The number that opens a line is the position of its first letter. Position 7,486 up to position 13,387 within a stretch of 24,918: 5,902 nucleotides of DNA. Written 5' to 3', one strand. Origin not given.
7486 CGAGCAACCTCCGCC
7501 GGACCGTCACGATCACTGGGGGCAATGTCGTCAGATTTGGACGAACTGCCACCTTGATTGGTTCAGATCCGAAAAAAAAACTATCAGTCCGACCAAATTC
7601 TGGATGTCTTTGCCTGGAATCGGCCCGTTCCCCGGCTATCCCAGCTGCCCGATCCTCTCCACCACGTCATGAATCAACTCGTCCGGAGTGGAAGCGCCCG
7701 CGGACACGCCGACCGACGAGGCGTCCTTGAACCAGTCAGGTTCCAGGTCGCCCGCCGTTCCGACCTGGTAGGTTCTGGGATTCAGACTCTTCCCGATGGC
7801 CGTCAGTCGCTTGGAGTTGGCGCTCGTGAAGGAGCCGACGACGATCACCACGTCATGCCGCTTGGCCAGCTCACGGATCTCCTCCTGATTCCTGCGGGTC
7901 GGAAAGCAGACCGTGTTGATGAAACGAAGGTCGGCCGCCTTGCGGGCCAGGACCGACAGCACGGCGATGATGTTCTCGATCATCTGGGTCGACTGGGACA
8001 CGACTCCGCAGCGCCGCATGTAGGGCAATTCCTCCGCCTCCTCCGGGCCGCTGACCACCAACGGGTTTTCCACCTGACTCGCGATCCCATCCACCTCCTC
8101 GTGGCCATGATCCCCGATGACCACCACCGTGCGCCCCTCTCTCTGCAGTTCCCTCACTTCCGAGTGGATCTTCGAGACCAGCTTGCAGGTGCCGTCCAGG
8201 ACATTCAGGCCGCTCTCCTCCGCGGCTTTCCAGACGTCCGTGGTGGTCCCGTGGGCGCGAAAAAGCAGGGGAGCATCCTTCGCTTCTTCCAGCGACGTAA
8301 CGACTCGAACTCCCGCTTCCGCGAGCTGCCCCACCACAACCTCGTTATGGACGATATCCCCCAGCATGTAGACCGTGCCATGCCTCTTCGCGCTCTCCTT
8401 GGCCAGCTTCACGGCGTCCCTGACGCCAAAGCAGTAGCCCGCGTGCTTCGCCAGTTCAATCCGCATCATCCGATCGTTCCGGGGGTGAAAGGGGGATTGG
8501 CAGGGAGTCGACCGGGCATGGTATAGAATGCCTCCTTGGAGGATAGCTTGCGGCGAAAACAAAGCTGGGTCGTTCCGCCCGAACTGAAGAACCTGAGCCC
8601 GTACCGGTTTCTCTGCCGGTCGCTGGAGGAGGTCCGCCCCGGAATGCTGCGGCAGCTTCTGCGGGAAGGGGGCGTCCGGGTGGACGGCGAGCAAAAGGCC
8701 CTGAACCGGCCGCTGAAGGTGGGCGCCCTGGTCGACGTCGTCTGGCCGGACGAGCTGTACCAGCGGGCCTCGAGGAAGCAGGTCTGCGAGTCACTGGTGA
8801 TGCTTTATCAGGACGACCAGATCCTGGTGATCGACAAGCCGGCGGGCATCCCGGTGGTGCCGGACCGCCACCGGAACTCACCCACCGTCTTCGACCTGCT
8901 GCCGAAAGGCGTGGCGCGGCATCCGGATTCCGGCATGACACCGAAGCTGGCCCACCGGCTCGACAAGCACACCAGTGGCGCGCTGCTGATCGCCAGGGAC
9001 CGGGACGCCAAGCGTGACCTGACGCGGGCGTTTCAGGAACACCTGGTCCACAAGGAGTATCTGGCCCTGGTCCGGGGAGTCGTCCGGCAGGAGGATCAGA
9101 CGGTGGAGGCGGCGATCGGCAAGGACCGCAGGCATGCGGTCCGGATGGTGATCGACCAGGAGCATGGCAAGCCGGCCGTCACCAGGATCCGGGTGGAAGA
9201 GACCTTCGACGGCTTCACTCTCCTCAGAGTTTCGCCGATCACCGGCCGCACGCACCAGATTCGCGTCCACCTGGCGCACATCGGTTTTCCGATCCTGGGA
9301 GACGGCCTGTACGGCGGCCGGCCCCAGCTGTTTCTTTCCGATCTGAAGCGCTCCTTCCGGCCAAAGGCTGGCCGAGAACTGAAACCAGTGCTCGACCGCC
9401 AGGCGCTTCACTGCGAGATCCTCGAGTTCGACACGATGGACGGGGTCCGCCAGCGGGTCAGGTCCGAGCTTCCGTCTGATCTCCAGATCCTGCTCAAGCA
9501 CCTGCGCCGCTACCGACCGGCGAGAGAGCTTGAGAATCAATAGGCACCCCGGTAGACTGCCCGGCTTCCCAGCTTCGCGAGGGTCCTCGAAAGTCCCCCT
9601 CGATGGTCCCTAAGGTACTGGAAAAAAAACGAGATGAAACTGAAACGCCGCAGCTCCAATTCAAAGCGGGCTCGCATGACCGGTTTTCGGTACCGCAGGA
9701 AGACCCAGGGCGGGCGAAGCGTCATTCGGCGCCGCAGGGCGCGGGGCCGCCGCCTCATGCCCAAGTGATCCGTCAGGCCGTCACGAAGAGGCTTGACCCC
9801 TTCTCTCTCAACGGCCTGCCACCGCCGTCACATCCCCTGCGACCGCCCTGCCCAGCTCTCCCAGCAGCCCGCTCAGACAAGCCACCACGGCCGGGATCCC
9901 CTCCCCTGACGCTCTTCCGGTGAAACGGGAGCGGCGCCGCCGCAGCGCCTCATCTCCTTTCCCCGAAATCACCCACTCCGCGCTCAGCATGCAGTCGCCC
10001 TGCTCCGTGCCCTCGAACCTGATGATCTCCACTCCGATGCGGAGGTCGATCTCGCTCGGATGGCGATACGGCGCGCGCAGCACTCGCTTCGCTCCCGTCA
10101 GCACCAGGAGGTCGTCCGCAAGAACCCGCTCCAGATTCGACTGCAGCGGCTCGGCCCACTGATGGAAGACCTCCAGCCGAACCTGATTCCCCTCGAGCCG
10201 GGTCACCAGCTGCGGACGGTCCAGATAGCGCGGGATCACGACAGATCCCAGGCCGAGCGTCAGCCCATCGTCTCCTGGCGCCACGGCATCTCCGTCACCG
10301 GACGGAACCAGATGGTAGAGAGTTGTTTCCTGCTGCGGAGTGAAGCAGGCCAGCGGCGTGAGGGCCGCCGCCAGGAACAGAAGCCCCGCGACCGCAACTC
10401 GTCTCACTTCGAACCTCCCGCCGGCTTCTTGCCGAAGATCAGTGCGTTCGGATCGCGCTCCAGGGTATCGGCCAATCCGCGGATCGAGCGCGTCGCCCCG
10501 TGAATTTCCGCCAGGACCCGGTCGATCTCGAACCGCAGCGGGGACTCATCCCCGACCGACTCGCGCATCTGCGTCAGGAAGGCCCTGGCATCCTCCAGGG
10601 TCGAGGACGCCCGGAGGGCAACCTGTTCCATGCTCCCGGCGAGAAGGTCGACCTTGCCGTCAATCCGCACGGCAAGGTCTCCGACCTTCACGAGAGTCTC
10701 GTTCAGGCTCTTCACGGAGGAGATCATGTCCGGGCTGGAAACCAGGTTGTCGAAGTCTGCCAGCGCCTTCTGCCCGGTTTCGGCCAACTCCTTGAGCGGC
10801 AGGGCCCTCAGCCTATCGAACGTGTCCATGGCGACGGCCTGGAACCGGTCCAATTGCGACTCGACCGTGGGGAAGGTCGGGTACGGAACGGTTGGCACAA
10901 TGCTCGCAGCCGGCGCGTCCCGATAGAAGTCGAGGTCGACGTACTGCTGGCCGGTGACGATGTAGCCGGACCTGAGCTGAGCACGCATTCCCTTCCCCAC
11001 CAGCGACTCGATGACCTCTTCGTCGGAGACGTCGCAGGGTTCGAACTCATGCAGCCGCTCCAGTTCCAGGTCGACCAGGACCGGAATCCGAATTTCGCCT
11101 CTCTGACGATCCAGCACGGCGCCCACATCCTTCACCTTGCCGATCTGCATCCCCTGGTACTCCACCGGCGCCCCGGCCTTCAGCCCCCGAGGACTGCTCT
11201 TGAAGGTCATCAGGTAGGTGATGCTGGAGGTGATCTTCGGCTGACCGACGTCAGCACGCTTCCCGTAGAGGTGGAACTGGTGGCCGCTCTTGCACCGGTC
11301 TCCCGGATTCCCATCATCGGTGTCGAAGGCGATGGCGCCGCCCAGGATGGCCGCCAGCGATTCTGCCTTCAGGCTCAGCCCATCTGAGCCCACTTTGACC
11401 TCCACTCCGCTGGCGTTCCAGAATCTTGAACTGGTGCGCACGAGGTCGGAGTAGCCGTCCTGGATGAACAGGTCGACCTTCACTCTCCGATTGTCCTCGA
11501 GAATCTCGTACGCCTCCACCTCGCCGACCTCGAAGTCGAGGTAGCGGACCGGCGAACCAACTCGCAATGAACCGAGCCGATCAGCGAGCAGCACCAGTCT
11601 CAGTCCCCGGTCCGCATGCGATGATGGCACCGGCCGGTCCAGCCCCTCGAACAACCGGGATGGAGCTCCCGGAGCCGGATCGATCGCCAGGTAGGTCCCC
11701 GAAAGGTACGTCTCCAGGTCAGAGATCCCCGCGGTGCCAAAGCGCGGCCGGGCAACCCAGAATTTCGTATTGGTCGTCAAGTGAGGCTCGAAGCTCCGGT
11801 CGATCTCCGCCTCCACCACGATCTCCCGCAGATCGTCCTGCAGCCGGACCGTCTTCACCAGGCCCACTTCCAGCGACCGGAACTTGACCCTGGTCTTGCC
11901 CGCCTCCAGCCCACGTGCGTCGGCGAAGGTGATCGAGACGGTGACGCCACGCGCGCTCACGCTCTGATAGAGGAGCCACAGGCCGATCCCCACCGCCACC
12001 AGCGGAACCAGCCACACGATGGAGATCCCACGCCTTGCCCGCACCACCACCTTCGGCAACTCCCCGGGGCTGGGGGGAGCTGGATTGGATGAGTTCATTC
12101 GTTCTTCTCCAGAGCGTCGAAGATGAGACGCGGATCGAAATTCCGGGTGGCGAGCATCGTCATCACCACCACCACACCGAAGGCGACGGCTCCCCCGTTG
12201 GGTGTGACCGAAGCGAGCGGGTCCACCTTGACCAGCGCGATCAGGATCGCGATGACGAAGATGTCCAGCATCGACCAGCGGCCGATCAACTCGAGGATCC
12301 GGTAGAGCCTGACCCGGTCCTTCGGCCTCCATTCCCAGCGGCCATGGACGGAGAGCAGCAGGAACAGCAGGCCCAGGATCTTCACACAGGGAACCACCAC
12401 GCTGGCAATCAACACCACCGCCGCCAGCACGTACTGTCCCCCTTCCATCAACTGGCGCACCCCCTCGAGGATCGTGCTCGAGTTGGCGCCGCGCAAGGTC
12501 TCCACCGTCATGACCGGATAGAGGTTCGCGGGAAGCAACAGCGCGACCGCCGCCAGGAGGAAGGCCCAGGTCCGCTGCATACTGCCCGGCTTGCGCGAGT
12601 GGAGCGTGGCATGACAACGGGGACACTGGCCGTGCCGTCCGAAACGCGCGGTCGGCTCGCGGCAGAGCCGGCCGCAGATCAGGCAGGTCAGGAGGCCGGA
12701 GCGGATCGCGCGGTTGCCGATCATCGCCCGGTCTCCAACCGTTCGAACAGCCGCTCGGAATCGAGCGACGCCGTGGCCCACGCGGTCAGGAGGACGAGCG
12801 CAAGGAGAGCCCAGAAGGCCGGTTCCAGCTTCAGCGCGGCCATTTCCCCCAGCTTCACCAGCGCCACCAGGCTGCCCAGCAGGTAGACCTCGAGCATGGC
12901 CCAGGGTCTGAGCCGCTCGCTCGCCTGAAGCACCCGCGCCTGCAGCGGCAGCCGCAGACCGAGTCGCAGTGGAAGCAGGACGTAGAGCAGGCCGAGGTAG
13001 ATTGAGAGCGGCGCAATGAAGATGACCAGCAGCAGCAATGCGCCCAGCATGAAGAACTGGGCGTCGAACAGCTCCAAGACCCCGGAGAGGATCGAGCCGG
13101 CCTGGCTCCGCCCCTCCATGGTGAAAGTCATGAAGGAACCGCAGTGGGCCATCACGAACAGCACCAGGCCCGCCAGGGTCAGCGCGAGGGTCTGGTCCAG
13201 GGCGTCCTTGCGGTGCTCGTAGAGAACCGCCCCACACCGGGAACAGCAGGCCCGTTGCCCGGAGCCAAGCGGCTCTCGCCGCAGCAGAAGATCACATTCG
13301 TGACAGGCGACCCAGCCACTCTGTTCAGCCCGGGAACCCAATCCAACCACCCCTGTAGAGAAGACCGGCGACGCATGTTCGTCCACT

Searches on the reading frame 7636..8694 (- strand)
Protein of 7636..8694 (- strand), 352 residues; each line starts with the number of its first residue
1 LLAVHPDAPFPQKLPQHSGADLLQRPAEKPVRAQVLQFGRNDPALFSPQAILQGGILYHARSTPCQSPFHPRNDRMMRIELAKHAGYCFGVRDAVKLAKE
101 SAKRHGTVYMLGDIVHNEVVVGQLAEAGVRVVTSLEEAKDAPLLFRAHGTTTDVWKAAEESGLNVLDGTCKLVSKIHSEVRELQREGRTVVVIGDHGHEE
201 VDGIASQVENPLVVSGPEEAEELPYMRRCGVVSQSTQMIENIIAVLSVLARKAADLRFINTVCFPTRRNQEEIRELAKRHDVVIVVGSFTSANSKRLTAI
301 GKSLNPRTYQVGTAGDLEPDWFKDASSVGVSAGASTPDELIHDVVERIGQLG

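Call 22: search_protein_families(library=pfam, proteins=[window:7636-8694:-], max_evalue=0.001)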
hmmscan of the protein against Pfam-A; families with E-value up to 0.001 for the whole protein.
window:7636-8694:- (352 aa): 1 family
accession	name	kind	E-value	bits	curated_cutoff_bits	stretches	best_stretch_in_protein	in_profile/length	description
PF02401.23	LYTB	-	5.6e-83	278.7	24.5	1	79-348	1-266/267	LytB protein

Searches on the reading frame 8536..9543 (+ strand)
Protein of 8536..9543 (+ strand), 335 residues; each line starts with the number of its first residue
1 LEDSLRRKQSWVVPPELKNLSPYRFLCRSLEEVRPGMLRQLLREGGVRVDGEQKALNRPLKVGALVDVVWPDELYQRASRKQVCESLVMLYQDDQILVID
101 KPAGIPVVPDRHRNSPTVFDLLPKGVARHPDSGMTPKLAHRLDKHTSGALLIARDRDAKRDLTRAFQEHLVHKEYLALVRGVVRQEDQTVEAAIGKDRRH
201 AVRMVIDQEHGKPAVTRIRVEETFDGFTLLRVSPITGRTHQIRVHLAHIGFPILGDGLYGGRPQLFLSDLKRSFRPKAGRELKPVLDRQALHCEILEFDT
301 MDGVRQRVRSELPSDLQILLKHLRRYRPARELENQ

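Call 22: search_protein_families(library=pfam, proteins=[window:8536-9543:+], max_evalue=0.001)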
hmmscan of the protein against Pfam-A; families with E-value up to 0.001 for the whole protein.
window:8536-9543:+ (335 aa): 1 family
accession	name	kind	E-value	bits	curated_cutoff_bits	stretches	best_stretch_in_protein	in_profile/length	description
PF00849.27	PseudoU_synth_2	-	7.6e-31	107.8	26.8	1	96-248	2-152/152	RNA pseudouridylate synthase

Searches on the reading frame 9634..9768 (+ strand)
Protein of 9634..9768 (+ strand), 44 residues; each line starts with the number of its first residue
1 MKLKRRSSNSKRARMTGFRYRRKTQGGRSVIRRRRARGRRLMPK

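Call 27: search_protein_families(library=pfam, proteins=[window:9634-9768:+], max_evalue=0.001)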
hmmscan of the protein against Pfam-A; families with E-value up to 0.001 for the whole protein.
window:9634-9768:+ (44 aa): 1 family
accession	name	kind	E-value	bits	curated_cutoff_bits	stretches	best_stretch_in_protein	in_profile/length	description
PF00468.22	Ribosomal_L34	-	7.7e-08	32.6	25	1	6-40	6-40/44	Ribosomal protein L34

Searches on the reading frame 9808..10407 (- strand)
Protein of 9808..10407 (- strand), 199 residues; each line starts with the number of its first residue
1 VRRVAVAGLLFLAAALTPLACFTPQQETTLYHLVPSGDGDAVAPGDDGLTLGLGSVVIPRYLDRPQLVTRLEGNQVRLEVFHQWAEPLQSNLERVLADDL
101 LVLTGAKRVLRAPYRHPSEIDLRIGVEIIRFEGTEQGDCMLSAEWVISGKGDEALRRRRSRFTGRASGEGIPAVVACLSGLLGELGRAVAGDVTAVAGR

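Call 27: search_protein_families(library=pfam, proteins=[window:9808-10407:-], max_evalue=0.001)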
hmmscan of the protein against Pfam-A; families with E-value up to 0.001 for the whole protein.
window:9808-10407:- (199 aa): 1 family
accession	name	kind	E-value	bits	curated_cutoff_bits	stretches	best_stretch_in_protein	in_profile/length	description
PF03886.18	ABC_trans_aux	-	5.6e-34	117.5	26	1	31-190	1-161/161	ABC-type transport auxiliary lipoprotein component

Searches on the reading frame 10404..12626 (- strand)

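Call 22: search_protein_families(library=pfam, proteins=[window:10404-12626:-], max_evalue=0.001)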
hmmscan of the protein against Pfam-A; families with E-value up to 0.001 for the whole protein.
window:10404-12626:- (740 aa): 1 family
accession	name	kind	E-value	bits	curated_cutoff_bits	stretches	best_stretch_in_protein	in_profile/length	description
PF02470.25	MlaD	-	1e-40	138.3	25.1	3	226-317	1-80/81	MlaD protein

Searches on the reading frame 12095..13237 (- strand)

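Call 22: search_protein_families(library=pfam, proteins=[window:12095-13237:-], max_evalue=0.001)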
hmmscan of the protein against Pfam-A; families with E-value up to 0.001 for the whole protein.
window:12095-13237:- (380 aa): 1 family
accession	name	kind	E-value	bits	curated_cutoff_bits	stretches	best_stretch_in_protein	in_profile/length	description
PF04403.18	PqiA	-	3.9e-52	176.7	23.8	1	220-376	1-155/156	Paraquat-inducible protein A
